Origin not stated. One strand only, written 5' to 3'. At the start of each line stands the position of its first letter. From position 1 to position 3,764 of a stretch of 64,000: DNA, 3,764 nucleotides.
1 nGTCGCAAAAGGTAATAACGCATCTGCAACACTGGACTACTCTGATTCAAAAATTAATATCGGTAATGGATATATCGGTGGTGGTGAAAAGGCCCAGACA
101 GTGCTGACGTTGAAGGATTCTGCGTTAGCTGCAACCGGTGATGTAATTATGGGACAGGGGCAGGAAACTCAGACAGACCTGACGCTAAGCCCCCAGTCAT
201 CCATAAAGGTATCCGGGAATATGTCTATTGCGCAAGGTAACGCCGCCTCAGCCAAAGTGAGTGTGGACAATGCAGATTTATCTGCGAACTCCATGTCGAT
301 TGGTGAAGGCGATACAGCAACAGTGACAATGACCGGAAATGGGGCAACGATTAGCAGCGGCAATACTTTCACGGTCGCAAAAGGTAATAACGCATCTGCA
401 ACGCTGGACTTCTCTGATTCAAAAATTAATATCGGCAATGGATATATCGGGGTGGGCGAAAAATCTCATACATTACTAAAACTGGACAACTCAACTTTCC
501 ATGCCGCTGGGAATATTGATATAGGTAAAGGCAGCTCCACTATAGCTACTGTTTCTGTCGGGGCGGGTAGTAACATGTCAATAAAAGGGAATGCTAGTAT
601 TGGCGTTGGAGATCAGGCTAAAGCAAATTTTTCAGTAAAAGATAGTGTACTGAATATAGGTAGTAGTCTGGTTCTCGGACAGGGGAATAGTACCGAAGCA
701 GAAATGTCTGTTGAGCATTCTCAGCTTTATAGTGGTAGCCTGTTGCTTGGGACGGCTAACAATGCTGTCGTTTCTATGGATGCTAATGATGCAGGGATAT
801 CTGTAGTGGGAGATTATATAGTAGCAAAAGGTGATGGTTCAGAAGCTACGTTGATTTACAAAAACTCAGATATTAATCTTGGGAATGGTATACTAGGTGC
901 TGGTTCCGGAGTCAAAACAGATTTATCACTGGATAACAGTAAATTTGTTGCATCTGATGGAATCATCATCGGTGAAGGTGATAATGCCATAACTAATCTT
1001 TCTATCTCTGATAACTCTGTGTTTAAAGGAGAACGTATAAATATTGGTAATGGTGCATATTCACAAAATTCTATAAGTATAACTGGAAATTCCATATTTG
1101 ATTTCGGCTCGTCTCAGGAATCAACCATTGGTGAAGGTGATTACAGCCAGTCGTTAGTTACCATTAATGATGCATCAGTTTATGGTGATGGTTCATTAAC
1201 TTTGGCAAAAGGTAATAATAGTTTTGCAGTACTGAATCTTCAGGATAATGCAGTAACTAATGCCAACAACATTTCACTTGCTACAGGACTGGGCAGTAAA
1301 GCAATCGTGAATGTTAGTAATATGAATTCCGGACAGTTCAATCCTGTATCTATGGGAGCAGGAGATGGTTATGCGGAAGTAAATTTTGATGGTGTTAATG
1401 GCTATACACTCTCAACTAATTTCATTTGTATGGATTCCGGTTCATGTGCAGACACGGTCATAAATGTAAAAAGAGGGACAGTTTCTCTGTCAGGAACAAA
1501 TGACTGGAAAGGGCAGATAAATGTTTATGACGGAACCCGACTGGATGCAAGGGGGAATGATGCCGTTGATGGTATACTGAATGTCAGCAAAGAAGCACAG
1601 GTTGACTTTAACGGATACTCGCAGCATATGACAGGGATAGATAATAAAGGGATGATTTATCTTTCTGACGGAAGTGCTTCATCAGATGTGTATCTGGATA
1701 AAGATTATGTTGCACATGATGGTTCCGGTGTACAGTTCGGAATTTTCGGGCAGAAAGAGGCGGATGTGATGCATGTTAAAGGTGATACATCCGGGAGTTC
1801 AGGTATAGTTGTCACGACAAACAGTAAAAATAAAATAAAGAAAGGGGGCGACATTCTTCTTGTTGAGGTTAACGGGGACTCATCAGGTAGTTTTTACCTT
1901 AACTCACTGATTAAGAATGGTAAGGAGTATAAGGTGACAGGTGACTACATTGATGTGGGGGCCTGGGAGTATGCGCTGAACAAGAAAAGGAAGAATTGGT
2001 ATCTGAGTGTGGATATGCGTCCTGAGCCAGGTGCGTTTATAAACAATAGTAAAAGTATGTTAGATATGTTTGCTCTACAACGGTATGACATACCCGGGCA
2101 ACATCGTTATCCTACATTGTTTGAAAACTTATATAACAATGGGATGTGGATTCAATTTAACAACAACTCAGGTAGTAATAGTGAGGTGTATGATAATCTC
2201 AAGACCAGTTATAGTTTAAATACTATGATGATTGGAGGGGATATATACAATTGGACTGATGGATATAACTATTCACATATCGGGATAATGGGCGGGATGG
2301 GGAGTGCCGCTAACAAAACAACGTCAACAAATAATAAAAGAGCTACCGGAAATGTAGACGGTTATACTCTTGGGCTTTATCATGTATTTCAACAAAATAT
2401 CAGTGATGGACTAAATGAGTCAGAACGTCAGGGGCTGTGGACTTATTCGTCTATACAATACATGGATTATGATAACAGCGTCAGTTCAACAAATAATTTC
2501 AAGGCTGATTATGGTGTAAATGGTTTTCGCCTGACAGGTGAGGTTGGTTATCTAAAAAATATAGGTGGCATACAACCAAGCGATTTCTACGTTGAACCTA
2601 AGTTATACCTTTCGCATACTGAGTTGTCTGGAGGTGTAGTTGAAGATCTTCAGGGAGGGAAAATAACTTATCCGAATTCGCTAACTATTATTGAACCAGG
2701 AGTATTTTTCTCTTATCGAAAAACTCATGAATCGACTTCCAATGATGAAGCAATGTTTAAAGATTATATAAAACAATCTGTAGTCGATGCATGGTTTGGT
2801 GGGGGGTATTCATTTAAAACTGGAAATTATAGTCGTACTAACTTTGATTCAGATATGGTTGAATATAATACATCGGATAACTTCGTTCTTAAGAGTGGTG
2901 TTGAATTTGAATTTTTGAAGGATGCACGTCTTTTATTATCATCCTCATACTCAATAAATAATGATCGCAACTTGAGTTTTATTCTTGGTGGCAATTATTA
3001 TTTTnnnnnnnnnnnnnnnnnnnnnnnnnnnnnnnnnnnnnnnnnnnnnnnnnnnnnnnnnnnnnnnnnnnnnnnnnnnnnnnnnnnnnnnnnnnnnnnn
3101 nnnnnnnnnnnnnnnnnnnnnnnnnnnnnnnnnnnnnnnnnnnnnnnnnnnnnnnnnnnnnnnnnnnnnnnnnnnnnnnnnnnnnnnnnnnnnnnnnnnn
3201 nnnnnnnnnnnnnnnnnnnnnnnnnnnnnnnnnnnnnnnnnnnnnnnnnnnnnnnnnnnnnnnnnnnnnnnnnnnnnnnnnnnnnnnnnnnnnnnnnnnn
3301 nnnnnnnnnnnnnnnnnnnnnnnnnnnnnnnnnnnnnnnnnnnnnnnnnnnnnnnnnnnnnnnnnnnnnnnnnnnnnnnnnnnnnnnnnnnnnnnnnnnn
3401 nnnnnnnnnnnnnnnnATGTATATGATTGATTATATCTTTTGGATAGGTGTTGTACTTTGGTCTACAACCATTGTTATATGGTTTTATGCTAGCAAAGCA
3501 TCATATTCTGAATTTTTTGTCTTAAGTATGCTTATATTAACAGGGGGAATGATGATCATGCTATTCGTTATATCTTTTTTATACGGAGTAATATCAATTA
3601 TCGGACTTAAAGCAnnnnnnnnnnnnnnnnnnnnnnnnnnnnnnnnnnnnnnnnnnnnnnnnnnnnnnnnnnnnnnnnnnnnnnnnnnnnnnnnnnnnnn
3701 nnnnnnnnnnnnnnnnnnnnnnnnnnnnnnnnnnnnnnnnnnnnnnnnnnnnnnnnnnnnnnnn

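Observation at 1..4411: Second AIDA-type autotransporter with a 366-bp internal repeat, followed by AT-rich small membrane-protein genes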

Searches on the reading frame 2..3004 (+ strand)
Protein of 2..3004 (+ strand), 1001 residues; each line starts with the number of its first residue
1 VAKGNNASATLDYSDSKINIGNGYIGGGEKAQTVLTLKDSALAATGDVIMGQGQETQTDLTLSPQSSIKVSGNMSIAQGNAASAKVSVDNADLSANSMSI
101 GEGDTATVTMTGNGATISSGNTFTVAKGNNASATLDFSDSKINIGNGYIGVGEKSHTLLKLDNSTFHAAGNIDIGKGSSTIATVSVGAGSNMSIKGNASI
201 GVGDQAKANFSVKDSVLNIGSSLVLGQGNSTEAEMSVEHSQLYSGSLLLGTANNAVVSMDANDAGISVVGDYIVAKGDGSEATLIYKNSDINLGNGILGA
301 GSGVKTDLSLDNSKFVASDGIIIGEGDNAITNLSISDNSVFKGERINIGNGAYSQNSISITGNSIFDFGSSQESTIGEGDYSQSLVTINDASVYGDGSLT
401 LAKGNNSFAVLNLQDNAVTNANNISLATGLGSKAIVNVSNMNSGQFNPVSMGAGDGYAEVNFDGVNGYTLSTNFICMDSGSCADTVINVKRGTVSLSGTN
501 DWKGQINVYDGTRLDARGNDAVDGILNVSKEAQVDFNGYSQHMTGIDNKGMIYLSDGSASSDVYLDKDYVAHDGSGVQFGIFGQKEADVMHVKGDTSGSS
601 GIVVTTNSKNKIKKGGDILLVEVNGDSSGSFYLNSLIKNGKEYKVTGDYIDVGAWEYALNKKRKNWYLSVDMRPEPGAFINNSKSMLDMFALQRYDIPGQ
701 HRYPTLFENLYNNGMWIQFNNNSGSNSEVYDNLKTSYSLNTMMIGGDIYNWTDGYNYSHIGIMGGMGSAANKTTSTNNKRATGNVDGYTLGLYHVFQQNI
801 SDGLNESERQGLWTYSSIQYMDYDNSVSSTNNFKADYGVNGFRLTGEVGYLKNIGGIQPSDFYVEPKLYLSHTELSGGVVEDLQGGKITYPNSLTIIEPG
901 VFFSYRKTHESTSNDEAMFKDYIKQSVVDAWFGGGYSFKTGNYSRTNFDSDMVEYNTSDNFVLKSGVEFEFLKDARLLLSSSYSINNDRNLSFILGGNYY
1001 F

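Call 13: search_protein_families(library=pfam, proteins=[window:2-3004:+], max_evalue=0.1)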
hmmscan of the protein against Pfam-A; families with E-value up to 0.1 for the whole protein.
window:2-3004:+ (1001 aa): 1 family
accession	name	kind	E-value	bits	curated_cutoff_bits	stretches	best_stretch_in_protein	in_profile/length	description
PF03212.20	Pertactin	-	0.00011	22.6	22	1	584-669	45-120/121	Pertactin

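Call 14: search_protein_families(library=ncbifam, proteins=[window:2-3004:+], max_evalue=0.1)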
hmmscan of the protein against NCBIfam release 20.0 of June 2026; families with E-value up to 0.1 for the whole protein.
window:2-3004:+ (1001 aa): 1 family
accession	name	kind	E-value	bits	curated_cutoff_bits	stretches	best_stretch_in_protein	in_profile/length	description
TIGR01414.1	autotrans_barl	domain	7.7e-89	298.7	16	1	557-1001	2-432/432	autotransporter outer membrane beta-barrel domain-containing protein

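Call 38: search_solved_structures(query=window:2-3004:+, max_evalue=0.01)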
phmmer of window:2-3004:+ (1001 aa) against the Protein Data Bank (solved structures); distinct sequences matched with E-value up to 0.01: 0.

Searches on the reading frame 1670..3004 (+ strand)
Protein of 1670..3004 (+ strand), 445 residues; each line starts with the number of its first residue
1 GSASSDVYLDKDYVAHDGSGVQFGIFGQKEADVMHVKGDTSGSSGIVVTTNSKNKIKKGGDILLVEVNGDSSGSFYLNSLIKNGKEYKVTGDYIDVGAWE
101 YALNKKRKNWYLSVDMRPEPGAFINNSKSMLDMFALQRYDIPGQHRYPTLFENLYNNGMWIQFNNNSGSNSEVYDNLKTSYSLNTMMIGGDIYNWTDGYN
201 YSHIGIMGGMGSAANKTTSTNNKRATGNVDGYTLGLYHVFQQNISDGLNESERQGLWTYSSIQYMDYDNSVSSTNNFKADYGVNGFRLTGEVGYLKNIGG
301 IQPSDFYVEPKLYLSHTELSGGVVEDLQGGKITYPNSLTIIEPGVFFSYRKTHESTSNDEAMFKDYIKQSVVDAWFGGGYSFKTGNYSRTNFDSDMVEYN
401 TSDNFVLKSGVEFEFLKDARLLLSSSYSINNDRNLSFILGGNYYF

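Call 62: search_solved_structures(query=window:1670-3004:+, max_evalue=10)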
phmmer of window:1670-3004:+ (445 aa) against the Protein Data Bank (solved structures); distinct sequences matched with E-value up to 10: 15.
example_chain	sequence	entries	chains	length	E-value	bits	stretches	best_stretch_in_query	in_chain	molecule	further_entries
3lmk_A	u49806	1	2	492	0.14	14.5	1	58-101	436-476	Metabotropic glutamate receptor 5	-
6n4y_A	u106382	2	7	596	0.19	14.1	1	58-101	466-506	Metabotropic glutamate receptor 5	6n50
6n51_B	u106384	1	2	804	0.28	13.5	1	58-101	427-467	Metabotropic glutamate receptor 5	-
8x0e_A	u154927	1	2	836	0.29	13.5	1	58-101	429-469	Metabotropic glutamate receptor 5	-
9wqk_X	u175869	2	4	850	0.29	13.4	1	58-101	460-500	Metabotropic glutamate receptor 5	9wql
6n52_A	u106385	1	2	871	0.3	13.4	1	58-101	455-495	Metabotropic glutamate receptor 5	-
6n4x_A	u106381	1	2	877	0.31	13.4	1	58-101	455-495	Metabotropic glutamate receptor 5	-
8t6j_B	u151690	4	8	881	0.31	13.4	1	58-101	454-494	Metabotropic glutamate receptor 5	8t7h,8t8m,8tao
22jx_A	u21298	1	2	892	0.31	13.4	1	58-101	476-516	Metabotropic glutamate receptor 5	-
6z2i_A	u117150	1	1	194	0.44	12.9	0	54-69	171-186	de novo designed TIM barrel DeNovoTIM6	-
8x0c_A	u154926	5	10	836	0.45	12.8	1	59-101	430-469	Metabotropic glutamate receptor 5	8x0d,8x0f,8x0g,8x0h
7fd8_A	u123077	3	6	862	0.47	12.8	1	59-101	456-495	Metabotropic glutamate receptor 5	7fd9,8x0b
6vbv_3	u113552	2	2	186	0.75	12.1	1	101-168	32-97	ADP-ribosylation factor-like protein 6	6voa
2h57_A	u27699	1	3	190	1.5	11.2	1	87-168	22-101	ADP-ribosylation factor-like protein 6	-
9e5c_6j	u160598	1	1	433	1.7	10.9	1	327-384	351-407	Actin, putative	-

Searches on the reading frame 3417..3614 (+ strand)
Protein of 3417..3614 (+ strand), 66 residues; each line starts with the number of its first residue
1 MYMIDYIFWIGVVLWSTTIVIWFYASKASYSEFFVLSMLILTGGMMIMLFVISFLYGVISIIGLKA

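Call 13: search_protein_families(library=pfam, proteins=[window:3417-3614:+], max_evalue=0.1)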
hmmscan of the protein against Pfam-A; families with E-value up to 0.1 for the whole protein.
window:3417-3614:+ (66 aa): 0 families

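Call 14: search_protein_families(library=ncbifam, proteins=[window:3417-3614:+], max_evalue=0.1)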
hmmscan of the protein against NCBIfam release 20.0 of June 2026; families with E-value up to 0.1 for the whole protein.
window:3417-3614:+ (66 aa): 0 families

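Call 27: search_protein_families(library=padloc, proteins=[window:3417-3614:+], max_evalue=1)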
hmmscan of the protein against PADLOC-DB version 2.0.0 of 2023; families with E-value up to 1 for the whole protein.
window:3417-3614:+ (66 aa): 1 family
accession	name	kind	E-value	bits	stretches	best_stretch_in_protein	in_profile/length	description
PDLC00664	Effector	-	0.59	8.1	1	30-62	4-36/174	1TM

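Call 28: search_protein_families(library=phrogs, proteins=[window:3417-3614:+], max_evalue=1)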
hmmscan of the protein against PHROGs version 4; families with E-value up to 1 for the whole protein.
window:3417-3614:+ (66 aa): 0 families

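Call 77: search_dna_similar(query=window:3417-3614:+, collection=plasmids, mode=protein, max_evalue=0.001, rows=spread, max_rows=30)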
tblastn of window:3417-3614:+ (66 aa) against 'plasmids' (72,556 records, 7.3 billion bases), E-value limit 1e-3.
Records with a match: 89; places in all: 89; records where one place covers at least 80% of the query: 89.
Best place of each record, by identity: 95-99% 6; 60-80% 83.
By first word of the organism name: Escherichia 87; Shigella 2.
By predicted mobility (MOB-suite, as given by PLSDB): conjugative 76; non-mobilizable 8; mobilizable 5.
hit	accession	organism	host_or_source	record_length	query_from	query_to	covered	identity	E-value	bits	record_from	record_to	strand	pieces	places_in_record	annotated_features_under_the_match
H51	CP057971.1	Escherichia coli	culture,Pooled cattle faecal samples ...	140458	1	66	100%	98.5%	2e-22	95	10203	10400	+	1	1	none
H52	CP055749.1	Escherichia coli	culture,Pooled cattle faecal samples ...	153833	1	66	100%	98.5%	2e-22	95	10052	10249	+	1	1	none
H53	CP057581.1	Escherichia coli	culture,Pooled cattle faecal samples ...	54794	2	66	98%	72.3%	1e-13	70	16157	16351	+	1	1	none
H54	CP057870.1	Escherichia coli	culture,Pooled cattle faecal samples ...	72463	2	66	98%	72.3%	1e-13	70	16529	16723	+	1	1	none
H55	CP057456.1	Escherichia coli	culture,Pooled cattle faecal samples ...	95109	2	66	98%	72.3%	1e-13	70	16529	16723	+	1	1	none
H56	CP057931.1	Escherichia coli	culture,Pooled cattle faecal samples ...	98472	2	66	98%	72.3%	1e-13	70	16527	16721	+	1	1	none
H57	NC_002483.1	Escherichia coli K-12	-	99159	2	66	98%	72.3%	1e-13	70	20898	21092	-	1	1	hypothetical protein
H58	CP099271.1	Escherichia coli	culture,Pooled soil sample collected ...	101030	2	66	98%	72.3%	1e-13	70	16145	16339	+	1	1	none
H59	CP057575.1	Escherichia coli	culture,Pooled cattle faecal samples ...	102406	2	66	98%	72.3%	1e-13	70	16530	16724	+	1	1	none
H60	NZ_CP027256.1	Escherichia coli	enviroment sample,cow dung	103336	2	66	98%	72.3%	1e-13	70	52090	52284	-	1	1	none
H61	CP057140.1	Escherichia coli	culture,Pooled cattle faecal samples ...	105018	2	66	98%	72.3%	1e-13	70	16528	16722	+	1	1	none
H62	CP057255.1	Escherichia coli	culture,Pooled cattle faecal samples ...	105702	2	66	98%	72.3%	1e-13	70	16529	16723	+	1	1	none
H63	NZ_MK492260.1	Escherichia coli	-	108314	2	66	98%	72.3%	1e-13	70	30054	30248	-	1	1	hypothetical protein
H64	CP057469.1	Escherichia coli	culture,Pooled cattle faecal samples ...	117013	2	66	98%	72.3%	1e-13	70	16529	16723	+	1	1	none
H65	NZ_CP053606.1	Escherichia coli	cell culture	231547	2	66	98%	72.3%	1e-13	70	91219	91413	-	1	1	none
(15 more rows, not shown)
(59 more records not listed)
